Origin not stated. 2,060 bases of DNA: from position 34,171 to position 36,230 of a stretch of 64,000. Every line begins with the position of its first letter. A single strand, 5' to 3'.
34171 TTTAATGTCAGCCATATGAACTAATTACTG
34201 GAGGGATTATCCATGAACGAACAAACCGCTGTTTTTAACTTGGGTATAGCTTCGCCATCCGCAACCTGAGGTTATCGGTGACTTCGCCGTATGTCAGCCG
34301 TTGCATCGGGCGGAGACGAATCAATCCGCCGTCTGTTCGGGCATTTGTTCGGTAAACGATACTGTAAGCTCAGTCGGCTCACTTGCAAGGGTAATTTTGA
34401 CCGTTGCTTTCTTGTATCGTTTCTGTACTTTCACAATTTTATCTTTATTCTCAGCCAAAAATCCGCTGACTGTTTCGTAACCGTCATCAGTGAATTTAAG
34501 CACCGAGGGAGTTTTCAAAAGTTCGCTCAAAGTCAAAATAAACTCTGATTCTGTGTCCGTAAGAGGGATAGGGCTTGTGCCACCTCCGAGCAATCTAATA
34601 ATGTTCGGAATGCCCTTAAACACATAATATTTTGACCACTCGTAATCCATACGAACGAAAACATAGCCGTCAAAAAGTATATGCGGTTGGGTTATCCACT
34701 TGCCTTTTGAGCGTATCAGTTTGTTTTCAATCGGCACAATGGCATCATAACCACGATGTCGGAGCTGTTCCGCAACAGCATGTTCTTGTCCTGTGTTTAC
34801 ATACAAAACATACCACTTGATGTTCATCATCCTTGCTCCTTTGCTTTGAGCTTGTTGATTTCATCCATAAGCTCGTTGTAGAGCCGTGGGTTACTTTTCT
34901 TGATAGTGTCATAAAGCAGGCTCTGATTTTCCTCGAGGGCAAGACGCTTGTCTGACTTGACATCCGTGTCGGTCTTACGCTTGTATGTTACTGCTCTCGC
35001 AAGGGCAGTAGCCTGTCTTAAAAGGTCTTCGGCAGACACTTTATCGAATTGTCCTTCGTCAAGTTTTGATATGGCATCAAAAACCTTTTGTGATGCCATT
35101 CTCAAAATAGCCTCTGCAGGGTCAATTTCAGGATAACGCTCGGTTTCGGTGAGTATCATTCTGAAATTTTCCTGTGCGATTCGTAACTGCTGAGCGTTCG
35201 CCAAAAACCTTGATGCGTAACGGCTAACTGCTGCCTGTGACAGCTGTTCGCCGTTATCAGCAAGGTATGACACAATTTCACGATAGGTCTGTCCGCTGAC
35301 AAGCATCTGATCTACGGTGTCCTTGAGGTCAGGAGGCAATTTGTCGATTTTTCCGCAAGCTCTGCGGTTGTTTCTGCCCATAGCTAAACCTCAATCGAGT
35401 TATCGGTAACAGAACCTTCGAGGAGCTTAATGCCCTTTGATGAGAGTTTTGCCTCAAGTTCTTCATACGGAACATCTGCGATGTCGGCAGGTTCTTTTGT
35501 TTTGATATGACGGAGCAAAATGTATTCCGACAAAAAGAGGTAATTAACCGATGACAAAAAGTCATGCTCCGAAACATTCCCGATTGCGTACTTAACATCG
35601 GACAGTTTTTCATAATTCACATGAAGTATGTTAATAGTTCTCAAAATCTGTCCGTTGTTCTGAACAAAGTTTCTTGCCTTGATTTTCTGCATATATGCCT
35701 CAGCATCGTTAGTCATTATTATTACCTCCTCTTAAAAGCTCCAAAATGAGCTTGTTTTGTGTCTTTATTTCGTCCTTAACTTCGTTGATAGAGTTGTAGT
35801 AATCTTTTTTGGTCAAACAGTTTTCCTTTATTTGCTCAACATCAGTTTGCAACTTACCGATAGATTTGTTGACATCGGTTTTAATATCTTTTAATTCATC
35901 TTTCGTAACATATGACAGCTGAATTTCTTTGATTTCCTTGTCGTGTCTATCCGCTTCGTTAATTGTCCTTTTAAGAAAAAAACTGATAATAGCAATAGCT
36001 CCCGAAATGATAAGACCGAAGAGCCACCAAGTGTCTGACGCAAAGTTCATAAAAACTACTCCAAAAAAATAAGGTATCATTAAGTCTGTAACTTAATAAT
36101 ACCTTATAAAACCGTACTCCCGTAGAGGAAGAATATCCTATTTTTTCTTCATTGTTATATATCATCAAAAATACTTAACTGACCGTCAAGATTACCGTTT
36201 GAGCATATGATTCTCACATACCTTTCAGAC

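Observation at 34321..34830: Phage-encoded NusG/RfaH-like paralog within the late region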

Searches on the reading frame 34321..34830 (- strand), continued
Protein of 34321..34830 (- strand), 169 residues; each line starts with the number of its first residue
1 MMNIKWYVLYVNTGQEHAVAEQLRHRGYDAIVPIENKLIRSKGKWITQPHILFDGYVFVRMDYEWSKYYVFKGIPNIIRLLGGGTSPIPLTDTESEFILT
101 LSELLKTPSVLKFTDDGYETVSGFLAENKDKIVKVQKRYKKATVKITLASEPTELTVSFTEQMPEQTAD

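Call 47: search_protein_families(library=ncbifam, proteins=[L084:2427-2945:+, L085:2925-3431:+, L088:6001-6501:+, L090:2157-2663:+, L073:6001-6501:+, L069:348-878:+, L070:6001-6501:+, L091:6001-6492:+, L066:1454-1957:+, L063:4371-4871:+], max_evalue=0.00001)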
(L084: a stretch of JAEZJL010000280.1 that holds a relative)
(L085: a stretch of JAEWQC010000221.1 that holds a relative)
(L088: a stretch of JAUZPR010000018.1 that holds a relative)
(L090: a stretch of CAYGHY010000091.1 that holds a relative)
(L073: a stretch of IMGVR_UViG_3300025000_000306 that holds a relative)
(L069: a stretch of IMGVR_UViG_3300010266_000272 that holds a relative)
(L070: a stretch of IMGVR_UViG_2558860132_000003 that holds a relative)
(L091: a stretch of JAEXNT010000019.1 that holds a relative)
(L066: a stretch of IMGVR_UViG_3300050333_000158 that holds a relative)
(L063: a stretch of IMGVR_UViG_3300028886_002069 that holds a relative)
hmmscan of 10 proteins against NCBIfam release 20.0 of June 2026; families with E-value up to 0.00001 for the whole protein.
L084:2427-2945:+ (173 aa): 4 families
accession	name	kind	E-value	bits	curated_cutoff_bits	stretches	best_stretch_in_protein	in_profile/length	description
NF033641.1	antiterm_LoaP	exception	4.4e-46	157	125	1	5-167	1-166/166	antiterminator LoaP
TIGR00922.1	nusG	equivalog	2e-22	79.8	135.7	1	5-167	1-171/172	transcription termination/antitermination protein NusG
NF033644.1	antiterm_UpxY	subfamily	4.3e-13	49.6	100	1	5-149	1-148/164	UpxY family transcription antiterminator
TIGR01956.2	NusG_myco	equivalog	9.8e-12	45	150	0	34-96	67-132/239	transcription termination/antitermination protein NusG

L085:2925-3431:+ (169 aa): 6 families
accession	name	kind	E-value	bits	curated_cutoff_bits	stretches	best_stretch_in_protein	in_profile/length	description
NF033641.1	antiterm_LoaP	exception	2.6e-52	177.3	125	1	1-163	1-166/166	antiterminator LoaP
TIGR00922.1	nusG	equivalog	8e-25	87.6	135.7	1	1-163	1-171/172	transcription termination/antitermination protein NusG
NF033644.1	antiterm_UpxY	subfamily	1.3e-17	64.2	100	1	1-150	1-153/164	UpxY family transcription antiterminator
TIGR01956.2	NusG_myco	equivalog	3.8e-15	56.2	150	0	113-163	188-238/239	transcription termination/antitermination protein NusG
TIGR01955.1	RfaH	equivalog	1.3e-10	41.5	144.5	1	1-159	1-156/159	transcription/translation regulatory transformer protein RfaH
NF006534.0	PRK09014.1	equivalog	3.5e-06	27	124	1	1-130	4-129/162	transcription/translation regulatory transformer protein RfaH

L088:6001-6501:+ (167 aa): 6 families
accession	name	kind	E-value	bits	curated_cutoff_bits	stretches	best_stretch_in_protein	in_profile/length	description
NF033641.1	antiterm_LoaP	exception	2e-54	184.2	125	1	2-165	1-166/166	antiterminator LoaP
TIGR00922.1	nusG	equivalog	3.4e-21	75.8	135.7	1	2-166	1-172/172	transcription termination/antitermination protein NusG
NF033644.1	antiterm_UpxY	subfamily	3.3e-17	63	100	1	2-142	1-145/164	UpxY family transcription antiterminator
TIGR01956.2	NusG_myco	equivalog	4e-12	46.2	150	0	36-93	72-131/239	transcription termination/antitermination protein NusG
TIGR01955.1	RfaH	equivalog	7.9e-11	42.2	144.5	1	2-158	1-153/159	transcription/translation regulatory transformer protein RfaH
NF006534.0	PRK09014.1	equivalog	6.6e-07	29.4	124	1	1-131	3-128/162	transcription/translation regulatory transformer protein RfaH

L090:2157-2663:+ (169 aa): 5 families
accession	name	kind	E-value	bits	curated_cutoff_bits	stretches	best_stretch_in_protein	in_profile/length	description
NF033641.1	antiterm_LoaP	exception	3.4e-51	173.7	125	1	1-163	1-166/166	antiterminator LoaP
TIGR00922.1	nusG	equivalog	4.2e-24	85.3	135.7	1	1-163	1-171/172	transcription termination/antitermination protein NusG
NF033644.1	antiterm_UpxY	subfamily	2.2e-17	63.5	100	1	1-153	1-156/164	UpxY family transcription antiterminator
TIGR01956.2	NusG_myco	equivalog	1.5e-13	50.9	150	1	112-163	187-238/239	transcription termination/antitermination protein NusG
TIGR01955.1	RfaH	equivalog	7.7e-11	42.2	144.5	1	1-158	1-155/159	transcription/translation regulatory transformer protein RfaH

L073:6001-6501:+ (167 aa): 6 families
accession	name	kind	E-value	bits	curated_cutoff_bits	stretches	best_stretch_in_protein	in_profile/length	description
NF033641.1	antiterm_LoaP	exception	1.6e-51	174.7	125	1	2-164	1-166/166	antiterminator LoaP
TIGR00922.1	nusG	equivalog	3.3e-23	82.4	135.7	1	2-165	1-172/172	transcription termination/antitermination protein NusG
NF033644.1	antiterm_UpxY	subfamily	1.3e-16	61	100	1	2-138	1-141/164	UpxY family transcription antiterminator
TIGR01955.1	RfaH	equivalog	3.6e-11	43.3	144.5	1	2-156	1-152/159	transcription/translation regulatory transformer protein RfaH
TIGR01956.2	NusG_myco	equivalog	6e-10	39.1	150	0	112-164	186-238/239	transcription termination/antitermination protein NusG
NF006534.0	PRK09014.1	equivalog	3e-07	30.5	124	1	1-130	3-128/162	transcription/translation regulatory transformer protein RfaH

L069:348-878:+ (177 aa): 6 families
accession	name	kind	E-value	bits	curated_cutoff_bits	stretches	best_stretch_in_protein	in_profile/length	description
NF033641.1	antiterm_LoaP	exception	1.7e-40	138.8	125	1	6-167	1-162/166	antiterminator LoaP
TIGR00922.1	nusG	equivalog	4.8e-17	62.3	135.7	1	6-164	1-164/172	transcription termination/antitermination protein NusG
NF033644.1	antiterm_UpxY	subfamily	3.1e-15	56.5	100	1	6-162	1-157/164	UpxY family transcription antiterminator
TIGR01956.2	NusG_myco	equivalog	5e-09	36.1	150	0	125-165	192-232/239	transcription termination/antitermination protein NusG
TIGR01955.1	RfaH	equivalog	1.2e-08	35.1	144.5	1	6-165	1-154/159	transcription/translation regulatory transformer protein RfaH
NF006534.0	PRK09014.1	equivalog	2e-06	27.8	124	1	4-158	2-148/162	transcription/translation regulatory transformer protein RfaH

L070:6001-6501:+ (167 aa): 5 families
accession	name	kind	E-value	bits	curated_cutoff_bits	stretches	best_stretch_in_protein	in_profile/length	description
NF033641.1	antiterm_LoaP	exception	1.8e-46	158.3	125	1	2-164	1-163/166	antiterminator LoaP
NF033644.1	antiterm_UpxY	subfamily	1.1e-16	61.3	100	1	2-148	1-147/164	UpxY family transcription antiterminator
TIGR00922.1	nusG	equivalog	1.8e-16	60.4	135.7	1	2-159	1-163/172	transcription termination/antitermination protein NusG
TIGR01956.2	NusG_myco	equivalog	4.9e-13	49.2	150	1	48-96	84-132/239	transcription termination/antitermination protein NusG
TIGR01955.1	RfaH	equivalog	1.2e-06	28.6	144.5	1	2-151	1-144/159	transcription/translation regulatory transformer protein RfaH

L091:6001-6492:+ (164 aa): 5 families
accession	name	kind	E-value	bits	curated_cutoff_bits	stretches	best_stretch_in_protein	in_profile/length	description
NF033641.1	antiterm_LoaP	exception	2.6e-47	161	125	1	1-160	1-164/166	antiterminator LoaP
TIGR00922.1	nusG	equivalog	1.7e-21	76.8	135.7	1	1-163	1-172/172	transcription termination/antitermination protein NusG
NF033644.1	antiterm_UpxY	subfamily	3.1e-16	59.8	100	1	1-144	1-148/164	UpxY family transcription antiterminator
TIGR01956.2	NusG_myco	equivalog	4.9e-10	39.4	150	0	111-163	187-239/239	transcription termination/antitermination protein NusG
TIGR01955.1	RfaH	equivalog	1.7e-07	31.3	144.5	1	1-156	1-154/159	transcription/translation regulatory transformer protein RfaH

L066:1454-1957:+ (168 aa): 6 families
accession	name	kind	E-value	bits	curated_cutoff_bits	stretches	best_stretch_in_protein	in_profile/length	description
NF033641.1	antiterm_LoaP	exception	3.2e-49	167.2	125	1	1-162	1-166/166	antiterminator LoaP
TIGR00922.1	nusG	equivalog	1.7e-23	83.3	135.7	1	1-162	1-171/172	transcription termination/antitermination protein NusG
NF033644.1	antiterm_UpxY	subfamily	8.8e-15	55.1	100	1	1-149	1-153/164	UpxY family transcription antiterminator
TIGR01956.2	NusG_myco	equivalog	4.7e-11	42.7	150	0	108-162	184-238/239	transcription termination/antitermination protein NusG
TIGR01955.1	RfaH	equivalog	1.9e-09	37.7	144.5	1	1-156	1-154/159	transcription/translation regulatory transformer protein RfaH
NF006534.0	PRK09014.1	equivalog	6.6e-06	26.1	124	1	1-131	4-131/162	transcription/translation regulatory transformer protein RfaH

L063:4371-4871:+ (167 aa): 6 families
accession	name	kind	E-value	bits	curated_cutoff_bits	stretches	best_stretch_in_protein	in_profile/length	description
NF033641.1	antiterm_LoaP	exception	1.4e-29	103.4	125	1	3-156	1-161/166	antiterminator LoaP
TIGR00922.1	nusG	equivalog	8.5e-14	51.7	135.7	1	3-157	1-167/172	transcription termination/antitermination protein NusG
NF033644.1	antiterm_UpxY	subfamily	8.2e-12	45.4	100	1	3-104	1-104/164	UpxY family transcription antiterminator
TIGR01956.2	NusG_myco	equivalog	1.6e-09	37.7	150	0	44-98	81-137/239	transcription termination/antitermination protein NusG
TIGR01955.1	RfaH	equivalog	1.3e-08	34.9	144.5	1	3-154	1-153/159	transcription/translation regulatory transformer protein RfaH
NF006534.0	PRK09014.1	equivalog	9.6e-08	32.1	124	1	2-99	3-100/162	transcription/translation regulatory transformer protein RfaH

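Call 72: search_protein_families(library=pfam, proteins=[L088:6001-6501:+, L085:2925-3431:+, L091:6001-6492:+, L069:348-878:+, L063:4371-4871:+, L041:2721-3236:+], max_evalue=0.01)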
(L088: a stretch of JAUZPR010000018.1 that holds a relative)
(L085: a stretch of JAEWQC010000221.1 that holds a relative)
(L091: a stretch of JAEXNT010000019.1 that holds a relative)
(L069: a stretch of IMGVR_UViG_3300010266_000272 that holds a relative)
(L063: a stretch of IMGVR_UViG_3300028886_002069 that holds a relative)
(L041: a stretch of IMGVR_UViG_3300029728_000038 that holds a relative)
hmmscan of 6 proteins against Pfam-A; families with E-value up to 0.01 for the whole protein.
L088:6001-6501:+ (167 aa): 3 families
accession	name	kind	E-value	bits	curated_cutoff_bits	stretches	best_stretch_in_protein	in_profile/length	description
PF02357.24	NusG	-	7.1e-19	68.6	22.2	1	1-97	2-92/93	Transcription termination factor nusG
PF00467.35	KOW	-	1.9e-06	27.9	22.3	1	116-145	2-31/32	KOW motif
PF23291.1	KOW4_SPT5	-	0.00093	19.5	27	0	116-139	12-35/55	Transcription elongation factor SPT5, fourth KOW domain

L085:2925-3431:+ (169 aa): 3 families
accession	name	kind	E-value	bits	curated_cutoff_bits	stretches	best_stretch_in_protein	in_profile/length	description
PF02357.24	NusG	-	4.1e-18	66.1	22.2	1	1-95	3-92/93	Transcription termination factor nusG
PF00467.35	KOW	-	5.1e-05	23.4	22.3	1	114-143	2-31/32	KOW motif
PF03439.18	Spt5-NGN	-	0.002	18.5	22.4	0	2-96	3-84/84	Early transcription elongation factor of RNA pol II, NGN section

L091:6001-6492:+ (164 aa): 2 families
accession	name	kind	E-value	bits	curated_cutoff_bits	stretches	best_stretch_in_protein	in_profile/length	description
PF02357.24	NusG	-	3.3e-12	47.2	22.2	1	1-94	3-92/93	Transcription termination factor nusG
PF00467.35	KOW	-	6.1e-06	26.3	22.3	1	113-142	2-31/32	KOW motif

L069:348-878:+ (177 aa): 2 families
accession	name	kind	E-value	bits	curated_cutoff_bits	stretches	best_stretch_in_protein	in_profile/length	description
PF02357.24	NusG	-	7.2e-14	52.5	22.2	1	5-102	2-92/93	Transcription termination factor nusG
PF00467.35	KOW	-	0.0016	18.6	22.3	1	125-151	5-31/32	KOW motif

L063:4371-4871:+ (167 aa): 1 family
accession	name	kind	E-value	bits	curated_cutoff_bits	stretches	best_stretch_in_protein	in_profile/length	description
PF02357.24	NusG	-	2.2e-20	73.4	22.2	1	1-95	1-92/93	Transcription termination factor nusG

L041:2721-3236:+ (172 aa): 1 family
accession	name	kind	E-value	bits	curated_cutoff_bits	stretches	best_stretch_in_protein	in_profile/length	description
PF02357.24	NusG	-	5.8e-16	59.2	22.2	1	5-95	2-89/93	Transcription termination factor nusG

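Call 82: search_protein_families(library=ncbifam, proteins=[L065:1458-1958:+, L074:6001-6519:+, L092:6001-6528:+, L093:711-1214:+, L094:6001-6543:+, L067:6001-6516:+, L041:2721-3236:+], max_evalue=0.001)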
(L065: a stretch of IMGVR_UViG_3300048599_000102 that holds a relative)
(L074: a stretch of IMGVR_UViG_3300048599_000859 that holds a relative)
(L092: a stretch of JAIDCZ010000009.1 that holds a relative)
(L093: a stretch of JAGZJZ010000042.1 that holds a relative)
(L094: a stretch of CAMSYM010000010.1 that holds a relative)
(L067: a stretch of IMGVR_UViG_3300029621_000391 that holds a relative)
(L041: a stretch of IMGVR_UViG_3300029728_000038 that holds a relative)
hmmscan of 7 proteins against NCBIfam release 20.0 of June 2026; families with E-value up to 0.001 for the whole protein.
L065:1458-1958:+ (167 aa): 6 families
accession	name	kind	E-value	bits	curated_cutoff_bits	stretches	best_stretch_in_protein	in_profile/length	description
NF033641.1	antiterm_LoaP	exception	1.2e-38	132.8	125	1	4-163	1-165/166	antiterminator LoaP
TIGR00922.1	nusG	equivalog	6.1e-24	84.8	135.7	1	4-159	1-166/172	transcription termination/antitermination protein NusG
NF033644.1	antiterm_UpxY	subfamily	1.2e-17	64.3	100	1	4-145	1-147/164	UpxY family transcription antiterminator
TIGR01956.2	NusG_myco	equivalog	9.7e-17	61.4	150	1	36-84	72-120/239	transcription termination/antitermination protein NusG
TIGR01955.1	RfaH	equivalog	2.3e-08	34.2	144.5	1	4-146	1-142/159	transcription/translation regulatory transformer protein RfaH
NF006534.0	PRK09014.1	equivalog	2.8e-06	27.3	124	1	3-127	3-125/162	transcription/translation regulatory transformer protein RfaH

L074:6001-6519:+ (173 aa): 6 families
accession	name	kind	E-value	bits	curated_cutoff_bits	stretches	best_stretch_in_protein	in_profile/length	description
NF033641.1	antiterm_LoaP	exception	2e-38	132.2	125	1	4-163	1-164/166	antiterminator LoaP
TIGR00922.1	nusG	equivalog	4.3e-20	72.2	135.7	1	4-159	1-165/172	transcription termination/antitermination protein NusG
NF033644.1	antiterm_UpxY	subfamily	3.8e-14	53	100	1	4-148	1-149/164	UpxY family transcription antiterminator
TIGR01956.2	NusG_myco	equivalog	8.8e-13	48.4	150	1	30-90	65-125/239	transcription termination/antitermination protein NusG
TIGR01955.1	RfaH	equivalog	1e-12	48.4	144.5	1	4-159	1-154/159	transcription/translation regulatory transformer protein RfaH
NF006534.0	PRK09014.1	equivalog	7.7e-09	35.7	124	1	3-157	3-153/162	transcription/translation regulatory transformer protein RfaH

L092:6001-6528:+ (176 aa): 6 families
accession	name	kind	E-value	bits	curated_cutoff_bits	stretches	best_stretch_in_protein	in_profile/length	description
NF033641.1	antiterm_LoaP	exception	8.7e-37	126.8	125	1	1-175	1-166/166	antiterminator LoaP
NF033644.1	antiterm_UpxY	subfamily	5.9e-19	68.6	100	1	1-169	1-160/164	UpxY family transcription antiterminator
TIGR00922.1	nusG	equivalog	7.3e-17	61.7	135.7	1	1-175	1-171/172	transcription termination/antitermination protein NusG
TIGR01956.2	NusG_myco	equivalog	1.4e-09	37.9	150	1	117-175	180-238/239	transcription termination/antitermination protein NusG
TIGR01955.1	RfaH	equivalog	2.8e-09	37.1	144.5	1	1-169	1-154/159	transcription/translation regulatory transformer protein RfaH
NF006534.0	PRK09014.1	equivalog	2.4e-06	27.6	124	1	1-142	4-129/162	transcription/translation regulatory transformer protein RfaH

L093:711-1214:+ (168 aa): 6 families
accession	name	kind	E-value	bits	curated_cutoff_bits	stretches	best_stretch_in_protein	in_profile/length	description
NF033641.1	antiterm_LoaP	exception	3.2e-50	170.5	125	1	1-167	1-166/166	antiterminator LoaP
NF033644.1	antiterm_UpxY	subfamily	7.5e-20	71.5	100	1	1-154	1-153/164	UpxY family transcription antiterminator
TIGR00922.1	nusG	equivalog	1.2e-14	54.5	135.7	1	1-167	1-171/172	transcription termination/antitermination protein NusG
TIGR01955.1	RfaH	equivalog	2.6e-14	53.5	144.5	1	1-162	1-155/159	transcription/translation regulatory transformer protein RfaH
NF006534.0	PRK09014.1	equivalog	1.8e-11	44.2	124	1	1-143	4-138/162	transcription/translation regulatory transformer protein RfaH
TIGR01956.2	NusG_myco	equivalog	1.2e-10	41.5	150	1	86-167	141-238/239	transcription termination/antitermination protein NusG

L094:6001-6543:+ (181 aa): 6 families
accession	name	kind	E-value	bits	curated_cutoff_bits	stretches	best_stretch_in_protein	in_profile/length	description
NF033641.1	antiterm_LoaP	exception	2.2e-37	128.7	125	1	1-179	1-166/166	antiterminator LoaP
TIGR00922.1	nusG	equivalog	6.7e-16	58.6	135.7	1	1-179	1-171/172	transcription termination/antitermination protein NusG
NF033644.1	antiterm_UpxY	subfamily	1.6e-15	57.5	100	1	1-173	1-160/164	UpxY family transcription antiterminator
TIGR01956.2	NusG_myco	equivalog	5.3e-11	42.6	150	1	121-179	180-238/239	transcription termination/antitermination protein NusG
TIGR01955.1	RfaH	equivalog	9.5e-08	32.2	144.5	1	1-173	1-154/159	transcription/translation regulatory transformer protein RfaH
NF006534.0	PRK09014.1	equivalog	1.9e-05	24.6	124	1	1-170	4-152/162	transcription/translation regulatory transformer protein RfaH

L067:6001-6516:+ (172 aa): 6 families
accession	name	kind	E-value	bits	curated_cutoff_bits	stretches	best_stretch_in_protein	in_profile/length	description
NF033641.1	antiterm_LoaP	exception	6.3e-40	137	125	1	1-163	1-163/166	antiterminator LoaP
NF033644.1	antiterm_UpxY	subfamily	1.2e-18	67.6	100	1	1-159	1-159/164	UpxY family transcription antiterminator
TIGR00922.1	nusG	equivalog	3.1e-13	49.9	135.7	1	1-160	1-165/172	transcription termination/antitermination protein NusG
TIGR01955.1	RfaH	equivalog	7.2e-09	35.8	144.5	1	1-162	1-156/159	transcription/translation regulatory transformer protein RfaH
TIGR01956.2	NusG_myco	equivalog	3.3e-05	23.6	150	0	119-161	191-233/239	transcription termination/antitermination protein NusG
NF006534.0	PRK09014.1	equivalog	0.00054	19.9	124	1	1-159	4-154/162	transcription/translation regulatory transformer protein RfaH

L041:2721-3236:+ (172 aa): 4 families
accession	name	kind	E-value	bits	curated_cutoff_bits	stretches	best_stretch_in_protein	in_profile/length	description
NF033641.1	antiterm_LoaP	exception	3e-29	102.3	125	1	6-159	1-161/166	antiterminator LoaP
TIGR00922.1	nusG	equivalog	2.2e-12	47.1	135.7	1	6-159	1-166/172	transcription termination/antitermination protein NusG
NF033644.1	antiterm_UpxY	subfamily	1.9e-08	34.5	100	1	6-137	1-140/164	UpxY family transcription antiterminator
TIGR01956.2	NusG_myco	equivalog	0.00085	19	150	0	26-93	58-130/239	transcription termination/antitermination protein NusG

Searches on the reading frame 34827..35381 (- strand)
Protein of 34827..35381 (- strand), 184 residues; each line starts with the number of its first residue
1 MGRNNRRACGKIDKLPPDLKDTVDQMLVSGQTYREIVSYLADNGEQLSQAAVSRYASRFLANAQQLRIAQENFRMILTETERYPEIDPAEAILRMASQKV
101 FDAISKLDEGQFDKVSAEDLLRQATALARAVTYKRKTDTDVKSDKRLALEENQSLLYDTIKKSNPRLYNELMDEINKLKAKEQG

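Call 3: search_protein_families(library=pfam, proteins=[window:34827-35381:-], max_evalue=1)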
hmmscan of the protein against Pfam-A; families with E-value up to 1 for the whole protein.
window:34827-35381:- (184 aa): 4 families
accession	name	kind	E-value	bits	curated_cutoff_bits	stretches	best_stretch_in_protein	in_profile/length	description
PF11985.13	Phage_Mu_Gp27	-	8.6e-21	75.5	28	1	12-176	1-166/173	Bacteriophage Mu, Gp27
PF09812.14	MRP-L28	-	0.051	14.2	28.4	1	84-171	36-119/157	Mitochondrial ribosomal protein L28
PF01316.27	Arg_repressor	-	0.076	13.2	27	1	33-59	22-48/70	Arginine repressor, DNA binding domain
PF05769.16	SIKE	-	0.11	12.9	24.3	1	114-180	22-87/180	SIKE family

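Call 4: search_protein_families(library=phrogs, proteins=[window:34827-35381:-], max_evalue=0.01)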
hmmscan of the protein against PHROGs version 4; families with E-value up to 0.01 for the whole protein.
window:34827-35381:- (184 aa): 2 families
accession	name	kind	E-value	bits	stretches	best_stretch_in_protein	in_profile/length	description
phrog_426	-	head and packaging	4.4e-28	99.7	1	10-177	6-177/184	terminase small subunit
phrog_1007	-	unknown function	6.2e-06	26.8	1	19-58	23-62/233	-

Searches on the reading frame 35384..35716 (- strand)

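Call 3: search_protein_families(library=pfam, proteins=[window:35384-35716:-], max_evalue=1)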
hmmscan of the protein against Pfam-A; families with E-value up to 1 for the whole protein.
window:35384-35716:- (110 aa): 0 families

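Call 4: search_protein_families(library=phrogs, proteins=[window:35384-35716:-], max_evalue=0.01)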
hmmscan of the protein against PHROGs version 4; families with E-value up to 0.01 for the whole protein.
window:35384-35716:- (110 aa): 1 family
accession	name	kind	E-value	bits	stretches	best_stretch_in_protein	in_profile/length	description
phrog_25462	-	unknown function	3.1e-31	108.9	1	7-110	5-109/109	-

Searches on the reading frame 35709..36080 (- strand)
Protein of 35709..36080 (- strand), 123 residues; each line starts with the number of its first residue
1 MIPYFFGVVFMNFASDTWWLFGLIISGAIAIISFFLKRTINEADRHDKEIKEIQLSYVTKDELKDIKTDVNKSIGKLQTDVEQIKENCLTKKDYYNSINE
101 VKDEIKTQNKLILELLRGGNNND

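Call 3: search_protein_families(library=pfam, proteins=[window:35709-36080:-], max_evalue=1)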
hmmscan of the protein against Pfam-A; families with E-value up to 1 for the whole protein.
window:35709-36080:- (123 aa): 8 families
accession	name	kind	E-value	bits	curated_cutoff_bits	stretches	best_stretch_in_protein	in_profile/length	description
PF06160.17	EzrA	-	0.0013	17.5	39.6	1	29-111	308-390/557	Septation ring formation regulator, EzrA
PF10112.14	Halogen_Hydrol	-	0.0074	16.7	29.8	1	4-86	12-89/191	5-bromo-4-chloroindolyl phosphate hydrolysis protein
PF06103.16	DUF948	-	0.021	15.5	37.2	1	22-104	3-83/89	Bacterial protein of unknown function (DUF948)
PF07889.17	DUF1664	-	0.025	15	34.6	1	54-112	30-82/124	Protein of unknown function (DUF1664)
PF11932.13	DUF3450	-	0.025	14.3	32.6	1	30-111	8-90/241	Protein of unknown function (DUF3450)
PF22145.1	GtfA_EBD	-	0.054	13.9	27.9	1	64-98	18-52/97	GtfA extended beta-sheet domain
PF01519.22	DUF16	-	0.068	14.1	40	1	53-110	15-76/104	Protein of unknown function DUF16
PF07234.17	Babuvirus_MP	-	0.18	12.1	27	1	17-82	13-77/117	Movement and RNA silencing protein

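Call 4: search_protein_families(library=phrogs, proteins=[window:35709-36080:-], max_evalue=0.01)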
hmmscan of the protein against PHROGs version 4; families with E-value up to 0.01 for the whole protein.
window:35709-36080:- (123 aa): 3 families
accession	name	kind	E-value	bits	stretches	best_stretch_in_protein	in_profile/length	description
phrog_462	-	other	1.7e-07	32.4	1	16-119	9-97/101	lipoprotein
phrog_5345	-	unknown function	7.8e-05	24.1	1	18-114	13-100/104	-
phrog_7885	-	unknown function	0.0017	19.3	0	36-83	23-74/83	-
